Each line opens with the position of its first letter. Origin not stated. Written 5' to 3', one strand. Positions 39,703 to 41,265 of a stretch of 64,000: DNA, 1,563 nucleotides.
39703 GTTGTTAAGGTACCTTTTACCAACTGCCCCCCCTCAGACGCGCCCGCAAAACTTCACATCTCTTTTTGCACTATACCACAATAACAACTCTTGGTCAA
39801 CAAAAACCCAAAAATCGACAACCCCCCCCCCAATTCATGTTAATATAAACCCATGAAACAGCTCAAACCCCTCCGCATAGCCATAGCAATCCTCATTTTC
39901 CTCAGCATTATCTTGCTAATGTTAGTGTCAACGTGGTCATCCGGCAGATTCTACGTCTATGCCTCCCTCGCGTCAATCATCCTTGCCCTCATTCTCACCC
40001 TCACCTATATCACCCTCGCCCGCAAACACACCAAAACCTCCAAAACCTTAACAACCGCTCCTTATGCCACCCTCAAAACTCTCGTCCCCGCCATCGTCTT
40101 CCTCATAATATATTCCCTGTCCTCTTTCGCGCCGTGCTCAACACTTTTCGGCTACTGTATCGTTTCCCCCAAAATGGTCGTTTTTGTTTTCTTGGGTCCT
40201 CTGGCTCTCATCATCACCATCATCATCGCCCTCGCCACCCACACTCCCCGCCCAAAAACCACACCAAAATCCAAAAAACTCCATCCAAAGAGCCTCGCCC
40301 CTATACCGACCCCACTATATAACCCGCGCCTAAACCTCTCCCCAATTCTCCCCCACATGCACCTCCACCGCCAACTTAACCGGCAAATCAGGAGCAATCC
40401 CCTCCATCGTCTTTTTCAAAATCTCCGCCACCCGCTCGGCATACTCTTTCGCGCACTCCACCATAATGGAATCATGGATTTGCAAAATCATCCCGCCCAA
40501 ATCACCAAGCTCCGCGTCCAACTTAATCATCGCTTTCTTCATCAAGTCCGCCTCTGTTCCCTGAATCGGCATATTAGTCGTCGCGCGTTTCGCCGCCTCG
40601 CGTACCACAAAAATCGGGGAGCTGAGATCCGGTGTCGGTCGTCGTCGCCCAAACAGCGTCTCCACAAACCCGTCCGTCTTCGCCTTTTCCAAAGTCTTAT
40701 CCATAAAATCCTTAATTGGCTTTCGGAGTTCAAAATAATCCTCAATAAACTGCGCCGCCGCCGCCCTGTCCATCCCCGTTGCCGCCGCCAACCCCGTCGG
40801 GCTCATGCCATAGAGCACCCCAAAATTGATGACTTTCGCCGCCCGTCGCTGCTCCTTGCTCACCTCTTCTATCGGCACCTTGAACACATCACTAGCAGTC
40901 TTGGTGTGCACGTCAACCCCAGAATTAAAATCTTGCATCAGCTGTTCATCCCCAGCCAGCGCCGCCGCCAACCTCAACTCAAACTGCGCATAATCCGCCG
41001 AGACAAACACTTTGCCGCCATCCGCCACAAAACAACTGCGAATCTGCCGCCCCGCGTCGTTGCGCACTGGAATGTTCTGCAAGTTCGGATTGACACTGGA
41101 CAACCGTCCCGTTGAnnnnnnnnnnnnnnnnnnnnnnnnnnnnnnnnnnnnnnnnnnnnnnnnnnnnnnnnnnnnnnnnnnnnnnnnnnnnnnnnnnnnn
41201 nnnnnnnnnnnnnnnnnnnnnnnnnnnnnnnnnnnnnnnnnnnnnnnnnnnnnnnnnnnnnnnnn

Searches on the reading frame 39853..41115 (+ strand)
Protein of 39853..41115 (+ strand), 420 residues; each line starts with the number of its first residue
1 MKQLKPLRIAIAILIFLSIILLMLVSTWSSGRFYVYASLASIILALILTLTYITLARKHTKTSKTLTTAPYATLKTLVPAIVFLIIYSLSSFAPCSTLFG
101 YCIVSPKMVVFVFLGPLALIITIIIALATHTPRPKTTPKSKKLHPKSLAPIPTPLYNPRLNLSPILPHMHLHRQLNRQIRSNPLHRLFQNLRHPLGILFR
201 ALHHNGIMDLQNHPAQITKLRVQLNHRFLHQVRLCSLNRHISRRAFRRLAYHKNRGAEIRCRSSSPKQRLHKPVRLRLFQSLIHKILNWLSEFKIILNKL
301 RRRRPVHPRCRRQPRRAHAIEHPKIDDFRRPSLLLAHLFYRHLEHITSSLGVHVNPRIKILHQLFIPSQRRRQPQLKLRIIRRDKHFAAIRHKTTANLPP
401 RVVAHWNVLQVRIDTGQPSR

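Call 74: find_encoding_contigs(protein=window:39853-41115:+, flank=3000, max_places=6)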
Protein window:39853-41115:+ (420 aa): no gene with exactly this product is on record in the collection.

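Call 80: search_protein_families(library=padloc, proteins=[window:39853-41115:+], max_evalue=0.001)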
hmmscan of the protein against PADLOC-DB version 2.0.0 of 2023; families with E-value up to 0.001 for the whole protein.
window:39853-41115:+ (420 aa): 0 families
